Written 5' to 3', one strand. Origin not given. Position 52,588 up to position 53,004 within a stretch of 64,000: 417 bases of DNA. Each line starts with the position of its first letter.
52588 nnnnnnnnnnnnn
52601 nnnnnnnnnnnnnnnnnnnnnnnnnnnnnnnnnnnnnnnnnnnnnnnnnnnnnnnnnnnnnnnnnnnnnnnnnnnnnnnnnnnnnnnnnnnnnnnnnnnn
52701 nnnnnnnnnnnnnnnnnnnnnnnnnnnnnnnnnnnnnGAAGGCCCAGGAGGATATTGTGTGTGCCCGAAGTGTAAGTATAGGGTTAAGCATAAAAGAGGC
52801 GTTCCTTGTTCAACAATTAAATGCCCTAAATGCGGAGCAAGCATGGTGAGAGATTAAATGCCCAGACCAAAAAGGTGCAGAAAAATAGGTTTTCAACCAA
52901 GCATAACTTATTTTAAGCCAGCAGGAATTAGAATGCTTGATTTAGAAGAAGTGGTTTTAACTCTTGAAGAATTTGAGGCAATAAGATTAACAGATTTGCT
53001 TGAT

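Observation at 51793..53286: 106-nt near-identical direct repeat gives a metal transporter and a DUF134 regulator the same zinc-ribbon tail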

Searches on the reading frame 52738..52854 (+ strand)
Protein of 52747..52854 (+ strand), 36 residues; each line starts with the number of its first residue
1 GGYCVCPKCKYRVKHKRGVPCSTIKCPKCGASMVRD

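Call 4: search_protein_families(library=pfam, proteins=[window:52747-52854:+], max_evalue=1)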
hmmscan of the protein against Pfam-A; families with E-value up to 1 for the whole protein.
seq(36 aa): 32 families (the best 25 are shown)
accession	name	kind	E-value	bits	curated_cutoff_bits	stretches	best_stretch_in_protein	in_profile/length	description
PF01396.24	Zn_ribbon_Top1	-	0.00055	20.1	32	1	24-34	2-12/39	Topoisomerase DNA binding C4 zinc finger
PF13248.11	Zn_ribbon_3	-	0.0012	18.7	27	1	22-35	1-13/26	zinc-ribbon domain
PF22191.2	IBR_1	-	0.012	15.9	27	1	6-30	6-28/47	IBR domain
PF01485.27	IBR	-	0.017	15.7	24.3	1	3-32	20-50/65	IBR domain, a half RING-finger domain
PF18439.7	zf_UBZ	-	0.017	15.2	25.6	1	22-33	1-12/32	Ubiquitin-Binding Zinc Finger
PF07282.18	Cas12f1-like_TNB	-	0.019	15.6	26.3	1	6-36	31-53/60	Cas12f1-like, TNB domain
PF18866.6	CxC7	-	0.025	15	27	1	14-31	10-27/64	CxC7 like cysteine cluster associated with KDZ transposases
PF13240.11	Zn_Ribbon_1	-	0.027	14.7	25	1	26-31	2-7/23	zinc-ribbon domain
PF17848.7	Zn_ribbon_ACC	-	0.031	14.9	24.5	1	24-33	2-11/26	Acetyl-CoA carboxylase zinc finger domain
PF23455.1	DUF7129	-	0.043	14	30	1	6-34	14-37/45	Domain of unknown function (DUF7129)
PF08271.17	Zn_Ribbon_TF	-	0.046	13.7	29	1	25-36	2-14/43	TFIIB zinc-binding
PF21344.3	Zn_ribbon_LysW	-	0.071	13.2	27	1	6-32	3-30/46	Alpha-aminoadipate carrier protein LysW-like, globular domain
PF23165.1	zf-C2H2_FBX41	-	0.072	13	24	1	24-30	3-9/30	F-box only protein 41 C2H2 zinc finger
PF13453.11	Zn_ribbon_TFIIB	-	0.088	12.7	22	1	25-34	1-10/41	Transcription factor zinc-finger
PF12773.13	DZR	-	0.1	13.2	27.3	1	4-33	13-34/45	Double zinc ribbon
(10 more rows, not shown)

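Call 5: search_protein_families(library=ncbifam, proteins=[window:52747-52854:+], max_evalue=1)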
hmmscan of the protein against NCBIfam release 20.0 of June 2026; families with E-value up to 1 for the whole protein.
seq(36 aa): 15 families
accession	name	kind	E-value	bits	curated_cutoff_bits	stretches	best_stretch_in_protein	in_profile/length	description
NF038384.1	zinc_YnfU_fam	subfamily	0.003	17.1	36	1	22-33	15-26/52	YnfU family zinc-binding protein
NF033497.1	rubre_like_arch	subfamily_domain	0.0032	17.2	32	1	6-33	3-26/34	rubrerythrin-like domain-containing protein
TIGR00373.1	TIGR00373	equivalog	0.0083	15.6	149.5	1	3-33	109-138/162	transcription factor E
NF047912.1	ECs_2282_CxxC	subfamily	0.1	12.5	37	1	23-34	2-13/60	ECs_2282 family putative zinc-binding protein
TIGR04104.1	cxxc_20_cxxc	subfamily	0.2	12.1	45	1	5-32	2-34/93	TIGR04104 family putative zinc finger protein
NF004910.0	PRK06266.1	equivalog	0.2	10.8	180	1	3-33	124-153/185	transcription initiation factor E subunit alpha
NF040570.1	guided_TnpB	subfamily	0.23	10.7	100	1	6-36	349-379/389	RNA-guided endonuclease TnpB family protein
NF008261.0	PRK11032.1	equivalog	0.29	11.2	183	1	2-32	123-151/160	zinc ribbon-containing protein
NF001605.0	PRK00398.1-2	equivalog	0.37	10.7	63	0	5-16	20-31/43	DNA-directed RNA polymerase subunit P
NF041795.1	Brz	equivalog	0.41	11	100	1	20-32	2-14/60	transcriptional regulator Brz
NF001638.0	PRK00418.1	equivalog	0.44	10.4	83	0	22-33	6-17/65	DNA gyrase inhibitor YacG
NF049972.1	CRISPR_Cas12f2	exception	0.47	9.1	450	1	5-33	475-505/524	type V CRISPR-associated effector Cas12f2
NF038281.1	IS200_TnpB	exception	0.48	9.5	425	1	5-36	317-348/360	IS200/IS605 family element RNA-guided endonuclease TnpB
NF003331.0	PRK04338.1-7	equivalog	0.61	8.8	560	1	3-33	242-269/376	tRNA (guanine(26)-N(2))-dimethyltransferase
TIGR00100.1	hypA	equivalog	0.88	9.6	88.1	0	4-34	71-98/116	hydrogenase maturation nickel metallochaperone HypA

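Call 35: predict_structure(alignment_id=A4)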
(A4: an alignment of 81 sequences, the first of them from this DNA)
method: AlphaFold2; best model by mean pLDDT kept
length: 39 residues; sequences in the alignment: 81
mean_pLDDT: 87.1   pTM: 0.55
mean pLDDT of the five models: 87.1, 85.7, 83.7, 82.1, 80.2
residues with pLDDT >= 90: 22; 70-90: 13; 50-70: 4; < 50: 0
segments of 3 or more residues with pLDDT < 50: none
pLDDT, mean of each block of 10 residues (from residue 1): 79 89 90 90
secondary structure, 60 per line:
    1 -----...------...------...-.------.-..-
elements in order: E6-8 E15-17
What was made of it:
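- On Zinc ribbon (rubredoxin-like knuckle fold): AF2 pLDDT is 87 with short strands flanking the knuckles (call 35).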

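Call 37: search_protein_representatives(alignment_id=A4)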
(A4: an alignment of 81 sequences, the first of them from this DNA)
Query: 81 sequences, 39 profile positions. Proteins with E-value up to 0.001 (for the whole library): 2301; up to 1e-10: 495; up to 1e-30: 6. The best 150 are listed.
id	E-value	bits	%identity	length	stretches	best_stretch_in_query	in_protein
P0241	1.5e-42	158.9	-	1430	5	4-39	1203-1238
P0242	9.3e-41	153.2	-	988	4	1-38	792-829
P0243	5.3e-39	147.5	-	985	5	5-38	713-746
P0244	2.9e-37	142.0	-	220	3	1-38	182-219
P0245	3.1e-33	129.1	-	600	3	2-39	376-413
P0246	1.9e-31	123.3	-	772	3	2-38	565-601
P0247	5.2e-30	118.8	-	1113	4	2-37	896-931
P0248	8.9e-30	118.0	-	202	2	2-39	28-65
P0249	6.9e-28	112.0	-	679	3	5-38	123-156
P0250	7.0e-27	108.8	-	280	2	1-38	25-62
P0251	2.2e-26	107.2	-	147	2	2-38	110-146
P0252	6.1e-26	105.8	-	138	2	1-39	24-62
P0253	2.5e-25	103.8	-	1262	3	4-38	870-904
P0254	5.5e-25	102.7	-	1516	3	4-39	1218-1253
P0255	6.0e-25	102.6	-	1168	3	5-38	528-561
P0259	8.1e-23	95.8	-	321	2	2-38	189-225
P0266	6.8e-19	83.2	-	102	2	2-39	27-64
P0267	6.6e-18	80.0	-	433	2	4-39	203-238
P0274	5.7e-16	73.9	-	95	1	1-39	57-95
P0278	1.8e-15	72.3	-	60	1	2-39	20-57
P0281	3.1e-15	71.5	-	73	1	1-39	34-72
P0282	3.1e-15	71.5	-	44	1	2-38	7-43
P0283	3.9e-15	71.2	-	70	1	2-38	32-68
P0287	1.2e-14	69.6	-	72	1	2-39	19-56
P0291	1.9e-14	68.9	-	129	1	2-38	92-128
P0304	9.8e-14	66.7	-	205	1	4-39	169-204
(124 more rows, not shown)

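Call 38: search_protein_families(library=pfam, proteins=[P0241, P0242, P0243, P0244, P0245, P0246, P0248, P0250, P0259, P0267], max_evalue=0.001)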
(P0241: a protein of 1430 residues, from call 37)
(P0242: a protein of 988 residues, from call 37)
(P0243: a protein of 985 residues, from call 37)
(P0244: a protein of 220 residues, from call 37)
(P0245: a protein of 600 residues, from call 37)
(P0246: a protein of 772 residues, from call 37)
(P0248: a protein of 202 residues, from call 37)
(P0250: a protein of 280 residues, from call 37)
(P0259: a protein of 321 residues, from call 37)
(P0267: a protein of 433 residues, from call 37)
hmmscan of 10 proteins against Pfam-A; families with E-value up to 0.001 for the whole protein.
P0241 (1430 aa): 6 families
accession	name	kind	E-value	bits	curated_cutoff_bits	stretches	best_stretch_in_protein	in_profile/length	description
PF02579.22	Nitro_FeMo-Co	-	4.6e-41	139.5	26.3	3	1304-1391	2-93/94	Dinitrogenase iron-molybdenum cofactor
PF13180.12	PDZ_2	-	2.5e-22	79.4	27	2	85-175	2-80/80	PDZ domain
PF17820.7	PDZ_6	-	4.3e-16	58.8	27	2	110-164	1-54/54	PDZ domain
PF00595.29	PDZ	-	1.8e-14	54.3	23.2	1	82-162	8-80/81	PDZ domain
PF05077.17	DUF678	-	1.1e-05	26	24.1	0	510-535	24-49/74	Protein of unknown function (DUF678)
PF14685.13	PDZ_Tricorn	-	0.00047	20.5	25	0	118-171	31-86/88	Tricorn protease PDZ domain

P0242 (988 aa): 5 families
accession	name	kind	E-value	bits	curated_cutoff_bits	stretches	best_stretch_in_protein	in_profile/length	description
PF13180.12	PDZ_2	-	2.2e-27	95.6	27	2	51-139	2-78/80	PDZ domain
PF17820.7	PDZ_6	-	2.9e-19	69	27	2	77-129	2-53/54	PDZ domain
PF00595.29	PDZ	-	2.4e-13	50.7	23.2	1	52-128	12-80/81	PDZ domain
PF02579.22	Nitro_FeMo-Co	-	5.1e-08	33.6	26.3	1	860-942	8-92/94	Dinitrogenase iron-molybdenum cofactor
PF14685.13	PDZ_Tricorn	-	0.00022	21.6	25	0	82-137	29-86/88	Tricorn protease PDZ domain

P0243 (985 aa): 11 families
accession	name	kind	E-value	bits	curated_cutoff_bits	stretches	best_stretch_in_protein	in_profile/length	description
PF02579.22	Nitro_FeMo-Co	-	1.3e-32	112.4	26.3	2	306-395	2-93/94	Dinitrogenase iron-molybdenum cofactor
PF13180.12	PDZ_2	-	6e-24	84.6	27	2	67-156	2-79/80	PDZ domain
PF17820.7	PDZ_6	-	2.3e-22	78.9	27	2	93-146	2-54/54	PDZ domain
PF00595.29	PDZ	-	1.9e-19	70.3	23.2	2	66-144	10-80/81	PDZ domain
PF03119.21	DNA_ligase_ZBD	-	6.7e-13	48.7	25.8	0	484-494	1-11/27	NAD-dependent DNA ligase C4 zinc finger domain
PF12773.13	DZR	-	4.6e-06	27.1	27.3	0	631-660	12-33/45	Double zinc ribbon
PF12812.13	PDZ_1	-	9.4e-06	26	28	0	187-251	12-73/78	PDZ-like domain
PF14685.13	PDZ_Tricorn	-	1.2e-05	25.6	25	0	99-155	30-88/88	Tricorn protease PDZ domain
PF13248.11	Zn_ribbon_3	-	6e-05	22.8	27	0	736-747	4-14/26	zinc-ribbon domain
PF01485.27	IBR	-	0.00029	21.3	24.3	0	784-810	21-50/65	IBR domain, a half RING-finger domain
PF13240.11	Zn_Ribbon_1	-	0.00096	19.3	25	0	633-639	15-21/23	zinc-ribbon domain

P0244 (220 aa): 1 family
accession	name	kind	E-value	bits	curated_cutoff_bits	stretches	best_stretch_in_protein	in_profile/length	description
PF14354.12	Lar_restr_allev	-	5.3e-06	27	28.6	0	56-96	6-50/58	Restriction alleviation protein Lar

P0245 (600 aa): 5 families
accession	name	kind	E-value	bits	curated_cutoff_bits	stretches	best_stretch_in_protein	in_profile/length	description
PF00581.25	Rhodanese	-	6.9e-25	87.9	22.2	1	104-194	1-100/102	Rhodanese-like domain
PF02579.22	Nitro_FeMo-Co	-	1.9e-14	54.2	26.3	1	471-558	2-93/94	Dinitrogenase iron-molybdenum cofactor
PF08271.17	Zn_Ribbon_TF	-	7e-07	29.1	29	0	327-344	2-21/43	TFIIB zinc-binding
PF01485.27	IBR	-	0.00012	22.5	24.3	0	381-409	21-50/65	IBR domain, a half RING-finger domain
PF13240.11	Zn_Ribbon_1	-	0.00014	22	25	0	402-408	15-21/23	zinc-ribbon domain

P0246 (772 aa): 6 families
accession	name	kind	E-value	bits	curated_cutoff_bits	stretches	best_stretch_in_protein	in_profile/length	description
PF17820.7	PDZ_6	-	3e-25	88.1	27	2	90-143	2-54/54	PDZ domain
PF13180.12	PDZ_2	-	6.7e-23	81.2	27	2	84-154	10-80/80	PDZ domain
PF00595.29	PDZ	-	4.4e-21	75.5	23.2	2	193-239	19-61/81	PDZ domain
PF02579.22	Nitro_FeMo-Co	-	3.5e-13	50.1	26.3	1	646-732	2-92/94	Dinitrogenase iron-molybdenum cofactor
PF14685.13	PDZ_Tricorn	-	9.6e-08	32.4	25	0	220-257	37-78/88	Tricorn protease PDZ domain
PF03119.21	DNA_ligase_ZBD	-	2.4e-05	24.6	25.8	0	352-361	1-10/27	NAD-dependent DNA ligase C4 zinc finger domain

P0248 (202 aa): 9 families
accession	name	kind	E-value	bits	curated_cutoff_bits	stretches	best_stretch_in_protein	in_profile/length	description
PF23548.1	Zn_ribbon_FGT1_2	-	2.4e-06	27.4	27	0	109-119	21-31/35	FORGETTER1 second zinc ribbon domain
PF13408.12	Zn_ribbon_recom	-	4.7e-06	27.3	25.3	0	53-66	6-19/58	Recombinase zinc beta ribbon domain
PF08271.17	Zn_Ribbon_TF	-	2.5e-05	24.1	29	0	31-45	18-32/43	TFIIB zinc-binding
PF03119.21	DNA_ligase_ZBD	-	2.6e-05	24.4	25.8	0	35-47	2-14/27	NAD-dependent DNA ligase C4 zinc finger domain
PF14690.11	Zn_ribbon_ISL3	-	0.00024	21.9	25.5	0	53-72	3-22/47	zinc-finger of transposase IS204/IS1001/IS1096/IS1165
PF14319.11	Zn_Tnp_IS91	-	0.00027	21.3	26.3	0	33-73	39-77/90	Transposase zinc-binding domain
PF13240.11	Zn_Ribbon_1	-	0.00029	21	25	0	54-62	1-9/23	zinc-ribbon domain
PF12773.13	DZR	-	0.00031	21.3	27.3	0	31-66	11-38/45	Double zinc ribbon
PF13248.11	Zn_ribbon_3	-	0.00042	20.1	27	0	52-61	2-11/26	zinc-ribbon domain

P0250 (280 aa): 4 families
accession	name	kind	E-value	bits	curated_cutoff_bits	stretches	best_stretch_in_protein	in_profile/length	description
PF13240.11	Zn_Ribbon_1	-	4.8e-07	29.8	25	0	101-111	1-11/23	zinc-ribbon domain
PF03119.21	DNA_ligase_ZBD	-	5.8e-07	29.7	25.8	0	121-135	1-15/27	NAD-dependent DNA ligase C4 zinc finger domain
PF13248.11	Zn_ribbon_3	-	3.9e-05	23.4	27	0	33-49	5-20/26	zinc-ribbon domain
PF07282.18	Cas12f1-like_TNB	-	8.8e-05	23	26.3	0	31-64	29-54/60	Cas12f1-like, TNB domain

P0259 (321 aa): 1 family
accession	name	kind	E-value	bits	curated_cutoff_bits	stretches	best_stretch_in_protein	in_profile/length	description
PF13240.11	Zn_Ribbon_1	-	5.5e-05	23.3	25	0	215-222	1-22/23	zinc-ribbon domain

P0267 (433 aa): 1 family
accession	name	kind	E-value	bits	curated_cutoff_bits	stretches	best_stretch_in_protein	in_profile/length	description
PF02579.22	Nitro_FeMo-Co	-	1.6e-12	48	26.3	1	309-396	2-93/94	Dinitrogenase iron-molybdenum cofactor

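Call 40: fold_search(model_id=the predicted structure, library=pdb)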
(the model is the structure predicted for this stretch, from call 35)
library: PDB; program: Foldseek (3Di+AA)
matches with E <= 10: 190; with E <= 0.001: 0
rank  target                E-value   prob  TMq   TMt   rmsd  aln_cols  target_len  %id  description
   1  3p2a_A                5.3e-01  0.75  0.58  0.19   2.5        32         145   25  Crystal Structure of Thioredoxin 2 from Yersinia pestis (released 2010-10-13)
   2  5iy0_A                6.1e-01  0.57  0.56  0.12   3.9        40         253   25  PfMCM N-terminal domain double hexamer (released 2016-07-13)
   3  7a9a_B                6.5e-01  0.72  0.63  0.47   3.2        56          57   14  Crystal structure of rubredoxin B (Rv3250c) from Mycobacterium tuberculosis (released 2021-03-03)
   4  1yux_A                7.4e-01  0.69  0.60  0.15   3.1        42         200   21  Mixed valant state of nigerythrin (released 2005-06-21)
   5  5yy0_B                8.0e-01  0.69  0.61  0.24   2.9        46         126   24  Crystal structure of the HyhL-HypA complex (form II) (released 2018-06-20)
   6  1yuz_A                8.0e-01  0.66  0.60  0.15   3.1        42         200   21  Partially Reduced State of Nigerythrin (released 2005-06-21)
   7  8q67_D                8.5e-01  0.72  0.63  0.05   2.0        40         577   22  Crystal structure of a homohexameric MCM from M. acidophilum (released 2025-03-12)
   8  1yux_B                8.5e-01  0.63  0.61  0.15   3.1        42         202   21  Mixed valant state of nigerythrin (released 2005-06-21)
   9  5aup_H                8.5e-01  0.47  0.52  0.18   4.3        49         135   22  Crystal structure of the HypAB complex (released 2015-06-24)
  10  1yuz_B                9.1e-01  0.63  0.61  0.15   3.1        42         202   21  Partially Reduced State of Nigerythrin (released 2005-06-21)
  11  7d6l                  9.7e-01  0.60  0.57  0.19   3.2        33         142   18  Crystal structure of Trx2 from D. radiodurans R1 (released 2021-10-13)
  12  4ywl_A                9.7e-01  0.44  0.55  0.12   3.8        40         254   25  Pyrococcus furiosus MCM N-terminal domain F179A point mutant pentameric ring (released 2015-09-23)
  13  8q6o_6                9.7e-01  0.35  0.50  0.12   3.9        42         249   24  X. laevis CMG dimer bound to dimeric DONSON - without ATPase (released 2023-10-18)
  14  4ywm_A                1.1e+00  0.41  0.56  0.12   3.7        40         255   25  Pyrococcus furiosus MCM N-terminal domain beta-turn triple mutant pentameric ring (released 2015-09-23)
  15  5oik_L                1.2e+00  0.47  0.55  0.50   2.5        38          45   29  Structure of an RNA polymerase II-DSIF transcription elongation complex (released 2017-09-13)
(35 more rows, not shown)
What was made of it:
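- On Zinc ribbon (rubredoxin-like knuckle fold): The best Foldseek PDB hit has E=0.53 (call 40).
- Closest known: Zinc ribbons and rubredoxin-like knuckle domains. Same: These are the best, though non-significant, structural matches (TM-score normalised to the query 0.5-0.66; call 40).
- The nearest folds are zinc-ribbon or rubredoxin-like knuckles (call 40). Foldseek matches are non-significant (E>0.5, call 40).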

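Call 57: list_cluster_members(proteins=[P0281, P0283, P0278, P0274, P0304, P0241, P0245, P0244, P0252, P0282])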
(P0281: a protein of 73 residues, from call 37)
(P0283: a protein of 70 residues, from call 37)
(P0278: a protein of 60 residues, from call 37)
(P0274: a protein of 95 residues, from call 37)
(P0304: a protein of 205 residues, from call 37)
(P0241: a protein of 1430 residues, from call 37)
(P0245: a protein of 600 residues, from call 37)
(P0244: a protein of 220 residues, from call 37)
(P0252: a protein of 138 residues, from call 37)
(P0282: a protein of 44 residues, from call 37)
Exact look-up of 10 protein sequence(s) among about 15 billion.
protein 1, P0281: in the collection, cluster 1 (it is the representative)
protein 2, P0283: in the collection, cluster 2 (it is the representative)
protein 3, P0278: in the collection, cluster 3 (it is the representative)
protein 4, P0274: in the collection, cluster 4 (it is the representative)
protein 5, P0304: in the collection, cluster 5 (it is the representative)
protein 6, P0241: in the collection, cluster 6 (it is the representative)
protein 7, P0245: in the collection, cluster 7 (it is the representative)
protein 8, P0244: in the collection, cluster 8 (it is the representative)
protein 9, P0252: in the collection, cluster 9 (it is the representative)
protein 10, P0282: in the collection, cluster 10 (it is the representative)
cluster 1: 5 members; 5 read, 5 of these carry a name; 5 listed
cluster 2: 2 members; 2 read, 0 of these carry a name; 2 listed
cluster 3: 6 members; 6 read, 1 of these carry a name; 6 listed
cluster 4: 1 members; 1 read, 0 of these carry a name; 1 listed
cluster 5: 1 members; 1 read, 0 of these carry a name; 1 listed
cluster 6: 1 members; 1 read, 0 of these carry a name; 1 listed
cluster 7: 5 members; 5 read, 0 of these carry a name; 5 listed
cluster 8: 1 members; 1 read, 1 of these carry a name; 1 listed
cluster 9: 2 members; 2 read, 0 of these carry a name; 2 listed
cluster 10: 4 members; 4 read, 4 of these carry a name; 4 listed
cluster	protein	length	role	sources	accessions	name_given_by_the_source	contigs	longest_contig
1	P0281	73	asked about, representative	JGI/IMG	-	hypothetical protein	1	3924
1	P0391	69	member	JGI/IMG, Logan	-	hypothetical protein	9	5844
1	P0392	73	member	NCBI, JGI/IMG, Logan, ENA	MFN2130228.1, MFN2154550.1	MAG: hypothetical protein ACK2VD_06870 [Anaerolineae bacterium] | hypothetical protein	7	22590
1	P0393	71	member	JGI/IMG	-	hypothetical protein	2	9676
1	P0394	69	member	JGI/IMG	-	hypothetical protein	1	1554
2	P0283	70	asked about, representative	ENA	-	-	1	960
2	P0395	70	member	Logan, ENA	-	-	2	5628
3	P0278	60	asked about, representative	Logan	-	-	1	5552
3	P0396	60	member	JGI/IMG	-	predicted Zn-ribbon and HTH transcriptional regulator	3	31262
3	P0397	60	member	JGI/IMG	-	-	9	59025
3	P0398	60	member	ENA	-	-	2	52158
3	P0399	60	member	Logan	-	-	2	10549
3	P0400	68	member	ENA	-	-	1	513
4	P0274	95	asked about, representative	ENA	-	-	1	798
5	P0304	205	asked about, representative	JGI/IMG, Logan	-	-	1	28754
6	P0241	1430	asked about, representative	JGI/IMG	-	-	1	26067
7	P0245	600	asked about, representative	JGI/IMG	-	-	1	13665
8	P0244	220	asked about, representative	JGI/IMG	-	hypothetical protein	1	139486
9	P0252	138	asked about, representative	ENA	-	-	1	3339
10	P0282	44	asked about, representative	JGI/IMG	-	hypothetical protein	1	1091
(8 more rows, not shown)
